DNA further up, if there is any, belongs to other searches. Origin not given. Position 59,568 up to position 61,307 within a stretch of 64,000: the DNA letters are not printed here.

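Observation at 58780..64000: Chromate-resistance genes joined to an orphan bc1-type cytochrome b, a beta-barrel and a cupredoxin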

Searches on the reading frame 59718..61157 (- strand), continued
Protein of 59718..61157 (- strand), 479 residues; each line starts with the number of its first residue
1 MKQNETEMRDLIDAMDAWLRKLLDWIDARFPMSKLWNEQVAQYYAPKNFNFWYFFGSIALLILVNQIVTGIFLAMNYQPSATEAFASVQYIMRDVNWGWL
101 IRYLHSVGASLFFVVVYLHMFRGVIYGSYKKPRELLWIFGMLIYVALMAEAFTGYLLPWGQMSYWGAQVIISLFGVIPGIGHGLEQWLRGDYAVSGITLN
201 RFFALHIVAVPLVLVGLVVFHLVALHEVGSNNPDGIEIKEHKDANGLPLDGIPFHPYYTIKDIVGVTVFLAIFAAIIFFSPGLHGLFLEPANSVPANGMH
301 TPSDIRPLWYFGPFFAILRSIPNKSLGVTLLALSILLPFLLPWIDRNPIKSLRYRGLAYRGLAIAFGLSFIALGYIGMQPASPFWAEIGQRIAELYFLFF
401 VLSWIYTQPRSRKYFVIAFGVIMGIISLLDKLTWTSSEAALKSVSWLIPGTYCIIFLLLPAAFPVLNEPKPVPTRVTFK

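Call 22: find_encoding_contigs(protein=P0126, flank=10000, max_places=10)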
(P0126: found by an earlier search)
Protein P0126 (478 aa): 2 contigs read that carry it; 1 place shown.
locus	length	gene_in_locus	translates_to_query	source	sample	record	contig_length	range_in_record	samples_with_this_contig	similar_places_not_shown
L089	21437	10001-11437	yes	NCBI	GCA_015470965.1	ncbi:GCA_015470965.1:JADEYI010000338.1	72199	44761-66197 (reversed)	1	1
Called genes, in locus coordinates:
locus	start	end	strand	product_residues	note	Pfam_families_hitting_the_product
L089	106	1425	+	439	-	PF01743:PolyA_pol, PF12627:PolyA_pol_RNAbd, PF12626:PolyA_pol_arg_C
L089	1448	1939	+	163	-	PF01288:HPPK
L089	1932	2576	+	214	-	PF01712:dNK, PF02223:Thymidylate_kin (faint), PF13238:AAA_18 (faint)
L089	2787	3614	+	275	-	PF02548:Pantoate_transf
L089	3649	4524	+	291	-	PF02569:Pantoate_ligase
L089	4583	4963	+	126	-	PF02261:Asp_decarbox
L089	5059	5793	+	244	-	PF02810:SEC-C (weak)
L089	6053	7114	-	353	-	-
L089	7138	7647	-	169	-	PF13473:Cupredoxin_1, PF07731:Cu-oxidase_2 (faint)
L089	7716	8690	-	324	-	PF20229:ChrB_N, PF09828:ChrB_C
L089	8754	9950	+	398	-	PF02417:Chromate_transp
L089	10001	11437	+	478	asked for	PF00033:Cytochrome_B, PF13631:Cytochrom_B_N_2, PF00032:Cytochrom_B_C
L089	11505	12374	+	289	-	PF13557:Phenol_MetA_deg (faint)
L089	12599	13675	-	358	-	PF08331:QueG_DUF1730, PF13484:Fer4_16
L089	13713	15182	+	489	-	PF03853:YjeF_N, PF01256:Carb_kinase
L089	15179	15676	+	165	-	PF02367:TsaE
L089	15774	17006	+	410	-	PF11741:AMIN, PF01520:Amidase_3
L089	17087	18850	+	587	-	PF02518:HATPase_c (weak), PF13589:HATPase_c_3, PF01119:DNA_mis_repair, PF08676:MutL_C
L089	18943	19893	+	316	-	PF01715:IPPT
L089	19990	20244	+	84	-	PF17209:Hfq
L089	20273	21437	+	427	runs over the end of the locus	PF13167:GTP-bdg_N, PF16360:GTP-bdg_M, PF01926:MMR_HSR1, PF02421:FeoB_N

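Call 34: search_protein_families(library=ncbifam, proteins=[window:59718-61157:-, L001:7054-7578:-, L001:6526-6981:-, L001:5427-6464:-, L001:4810-5334:-, L089:6053-7114:-], max_evalue=0.01)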
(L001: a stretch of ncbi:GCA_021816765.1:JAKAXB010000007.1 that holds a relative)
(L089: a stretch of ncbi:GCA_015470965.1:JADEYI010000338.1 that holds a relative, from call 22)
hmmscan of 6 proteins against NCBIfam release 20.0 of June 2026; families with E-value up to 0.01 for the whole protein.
window:59718-61157:- (479 aa): 5 families
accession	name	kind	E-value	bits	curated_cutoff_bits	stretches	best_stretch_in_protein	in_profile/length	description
NF002990.0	PRK03735.1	subfamily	9.2e-57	192.4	325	1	20-230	3-219/223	cytochrome b6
NF040969.1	cytb_ExtP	equivalog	1.9e-51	174.9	290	1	47-227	19-199/205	selenite/tellurite reduction operon b-type cytochrome ExtP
NF050120.1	bc1_QcrB_actin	exception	3.2e-30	105.5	500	1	25-338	1-319/458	cytochrome bc1 complex cytochrome b subunit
NF041076.1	cyt_b_SoxC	equivalog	4.8e-23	81.8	740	1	49-224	24-194/542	proton pump complex cytochrome B SoxC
TIGR01156.1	cytb6_f_IV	equivalog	1.8e-08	34.4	127.05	1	287-344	56-114/160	cytochrome b6-f complex subunit IV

L001:7054-7578:- (174 aa): 5 families
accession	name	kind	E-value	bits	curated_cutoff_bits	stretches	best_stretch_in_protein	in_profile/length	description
TIGR04244.1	nitrous_NosZ_RR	equivalog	1.9e-08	33.3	625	1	91-157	545-611/627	TAT-dependent nitrous-oxide reductase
TIGR04246.1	nitrous_NosZ_Gp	equivalog_domain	6.8e-08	31.2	625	1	92-155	496-559/578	Sec-dependent nitrous-oxide reductase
NF052460.1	L-NosZ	equivalog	1.4e-06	27.1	700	1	89-158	387-464/480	clade III lactonase-type nitrous-oxide reductase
TIGR03096.1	nitroso_cyanin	equivalog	2.2e-06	27.4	142.85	1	93-159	59-122/135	nitrosocyanin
TIGR02376.1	Cu_nitrite_red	equivalog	0.00059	19.3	296.3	1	96-173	60-149/326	copper-containing nitrite reductase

L001:6526-6981:- (151 aa): 0 families

L001:5427-6464:- (345 aa): 5 families
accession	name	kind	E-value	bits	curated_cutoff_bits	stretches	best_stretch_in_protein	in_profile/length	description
TIGR03866.1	PQQ_ABC_repeats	subfamily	5.9e-17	61.7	287.3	2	53-173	12-124/310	PQQ-dependent catabolism-associated beta-propeller protein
TIGR02276.1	beta_rpt_yvtn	repeat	5.5e-15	55.1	27.85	1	145-174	5-34/42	beta-propeller repeat protein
NF052280.1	7_blade_YncE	equivalog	6e-07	28.6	400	1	52-149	228-316/338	7-bladed beta-propeller protein YncE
NF052460.1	L-NosZ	equivalog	3.8e-05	22.4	700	1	113-174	155-216/480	clade III lactonase-type nitrous-oxide reductase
NF052340.1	hydrazine_beta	equivalog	0.00015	21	560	0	88-173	30-116/372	hydrazine synthase subunit beta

L001:4810-5334:- (174 aa): 3 families
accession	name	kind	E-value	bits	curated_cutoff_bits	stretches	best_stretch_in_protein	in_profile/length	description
NF041312.1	Superox_dis_Halo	equivalog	1.5e-21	77.3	300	1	2-170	22-190/196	superoxide dismutase [Mn]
NF007832.0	PRK10543.1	equivalog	3e-09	36.7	348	1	50-165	71-188/193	superoxide dismutase [Fe]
NF008177.0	PRK10925.1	equivalog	3.4e-08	33.6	363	1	68-169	98-203/206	superoxide dismutase [Mn]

L089:6053-7114:- (353 aa): 5 families
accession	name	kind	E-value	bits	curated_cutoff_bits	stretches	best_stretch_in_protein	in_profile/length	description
TIGR03866.1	PQQ_ABC_repeats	subfamily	3.7e-16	59.1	287.3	2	62-218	13-161/310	PQQ-dependent catabolism-associated beta-propeller protein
NF052280.1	7_blade_YncE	equivalog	6.5e-09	35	400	1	166-294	154-283/338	7-bladed beta-propeller protein YncE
TIGR02276.1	beta_rpt_yvtn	repeat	1.7e-06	27.9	27.85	0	152-182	4-34/42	beta-propeller repeat protein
NF052460.1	L-NosZ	equivalog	3.8e-05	22.4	700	1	117-222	151-256/480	clade III lactonase-type nitrous-oxide reductase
NF048007.1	MmpL3Stblzr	equivalog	0.00086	18.6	600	0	120-223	33-132/366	MmpL3/TtfA transport complex stabilizer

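Call 35: search_protein_families(library=pfam, proteins=[L001:7054-7578:-, L001:6526-6981:-, L001:5427-6464:-, L001:4810-5334:-, L089:6053-7114:-, L089:7138-7647:-], max_evalue=1)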
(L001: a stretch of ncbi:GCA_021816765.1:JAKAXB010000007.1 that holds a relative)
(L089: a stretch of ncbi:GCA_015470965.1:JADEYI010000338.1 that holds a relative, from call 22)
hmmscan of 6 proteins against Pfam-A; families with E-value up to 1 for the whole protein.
L001:7054-7578:- (174 aa): 3 families
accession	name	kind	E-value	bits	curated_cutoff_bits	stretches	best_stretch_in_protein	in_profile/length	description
PF13473.12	Cupredoxin_1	-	6e-13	49.2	27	1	91-168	31-104/104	Cupredoxin-like domain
PF07731.20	Cu-oxidase_2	-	0.0072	16.5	20.4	0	133-160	95-121/137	Multicopper oxidase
PF00127.26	Copper-bind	-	0.075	13.9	21.2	0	92-168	14-98/99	Copper binding proteins, plastocyanin/azurin family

L001:6526-6981:- (151 aa): 1 family
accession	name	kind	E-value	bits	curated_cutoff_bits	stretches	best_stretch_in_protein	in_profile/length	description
PF09828.14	ChrB_C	-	4e-48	163.6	25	1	3-136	1-132/132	ChrB, C-terminal domain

L001:5427-6464:- (345 aa): 4 families
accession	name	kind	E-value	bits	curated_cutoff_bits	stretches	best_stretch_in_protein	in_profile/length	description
PF24817.1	WD40_WDHD1_1st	-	0.0016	18.1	109.9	1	50-125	138-213/291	WDHD1 first WD40 domain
PF16819.11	DUF5074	-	0.004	16.7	27.2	1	111-213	71-180/353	Domain of unknown function (DUF5074)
PF02239.22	Cytochrom_D1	-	0.033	13.2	25.5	1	61-134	292-359/368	Cytochrome D1 heme domain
PF23414.1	Beta-prop_EML_2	-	0.27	11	90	0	52-128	10-77/266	Echinoderm microtubule-associated protein second beta-propeller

L001:4810-5334:- (174 aa): 1 family
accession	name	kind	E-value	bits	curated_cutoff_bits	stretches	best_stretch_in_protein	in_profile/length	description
PF02777.23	Sod_Fe_C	-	1.7e-21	76.6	20.9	1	68-165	4-100/102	Iron/manganese superoxide dismutases, C-terminal domain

L089:6053-7114:- (353 aa): 1 family
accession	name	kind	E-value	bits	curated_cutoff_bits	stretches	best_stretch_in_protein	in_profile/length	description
PF15060.11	PPDFL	-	0.17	12.5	27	1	97-132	42-74/110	Differentiation and proliferation regulator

L089:7138-7647:- (169 aa): 4 families
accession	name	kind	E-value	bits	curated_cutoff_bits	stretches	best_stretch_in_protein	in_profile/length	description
PF13473.12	Cupredoxin_1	-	2e-13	50.7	27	1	85-163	30-104/104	Cupredoxin-like domain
PF07731.20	Cu-oxidase_2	-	2.2e-06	27.9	20.4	2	128-158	95-124/137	Multicopper oxidase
PF00127.26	Copper-bind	-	0.042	14.7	21.2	1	87-163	14-98/99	Copper binding proteins, plastocyanin/azurin family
PF00116.26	COX2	-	0.19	12.1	22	1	109-151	61-103/120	Cytochrome C oxidase subunit II, periplasmic domain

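Call 54: search_solved_structures(query=L001:7054-7578:-, max_evalue=1)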
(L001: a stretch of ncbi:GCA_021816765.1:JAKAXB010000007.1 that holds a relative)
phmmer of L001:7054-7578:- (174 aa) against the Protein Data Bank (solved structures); distinct sequences matched with E-value up to 1: 65 (the best 60 are shown).
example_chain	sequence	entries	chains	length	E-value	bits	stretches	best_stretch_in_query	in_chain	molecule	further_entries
6y7e_A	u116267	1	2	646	1.4e-07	34.6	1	92-159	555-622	Nitrous-oxide reductase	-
7aqa_A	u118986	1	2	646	1.5e-07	34.5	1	92-159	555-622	Nitrous-oxide reductase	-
6rkz_A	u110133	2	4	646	1.5e-07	34.5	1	92-159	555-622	Nitrous-oxide reductase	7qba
6y72_A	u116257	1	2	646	1.5e-07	34.5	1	92-159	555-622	Nitrous-oxide reductase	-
6y71_A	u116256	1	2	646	1.5e-07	34.5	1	92-159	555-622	Nitrous-oxide reductase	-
6y77_A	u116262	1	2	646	1.5e-07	34.5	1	92-159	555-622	Nitrous-oxide reductase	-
6y6y_A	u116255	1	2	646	1.5e-07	34.5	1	92-159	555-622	Nitrous-oxide reductase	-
6y7d_A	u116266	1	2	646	1.5e-07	34.5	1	92-159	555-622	Nitrous-oxide reductase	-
7apy_A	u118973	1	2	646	1.7e-07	34.3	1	92-159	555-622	Nitrous-oxide reductase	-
7aq0_A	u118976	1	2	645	1.7e-07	34.3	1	92-159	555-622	Nitrous-oxide reductase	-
3sbp_A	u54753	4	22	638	1.9e-07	34.2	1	92-159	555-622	Nitrous-oxide reductase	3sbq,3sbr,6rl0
7aq7_A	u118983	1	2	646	9.5e-07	31.9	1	92-159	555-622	Nitrous-oxide reductase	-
7aq8_A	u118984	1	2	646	1e-06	31.8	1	92-159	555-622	Nitrous-oxide reductase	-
7aq5_A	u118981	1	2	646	1.2e-06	31.6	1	92-159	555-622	Nitrous-oxide reductase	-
7aq4_A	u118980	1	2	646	1.6e-06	31.1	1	92-159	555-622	Nitrous-oxide reductase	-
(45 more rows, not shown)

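Call 55: search_solved_structures(query=L001:5427-6464:-, max_evalue=1)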
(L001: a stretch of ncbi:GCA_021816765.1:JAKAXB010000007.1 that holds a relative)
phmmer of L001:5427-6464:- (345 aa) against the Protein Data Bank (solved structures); distinct sequences matched with E-value up to 1: 4.
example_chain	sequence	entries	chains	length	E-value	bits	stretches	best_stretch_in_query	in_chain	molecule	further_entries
1l0q_A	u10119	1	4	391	1.2e-19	74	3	54-175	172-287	Surface layer protein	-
5c2v_B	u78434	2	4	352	0.00096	21.6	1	101-189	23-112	HYDRAZINE SYNTHASE BETA SUBUNIT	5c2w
3vgz_A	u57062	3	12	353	0.03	16.7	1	42-157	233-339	Uncharacterized protein YncE | PQQ-dependent catabolism-associated beta-propeller protein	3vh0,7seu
6tv2_A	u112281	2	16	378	0.88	11.9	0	112-135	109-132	Protein NirF | Protein NirF,Protein NirF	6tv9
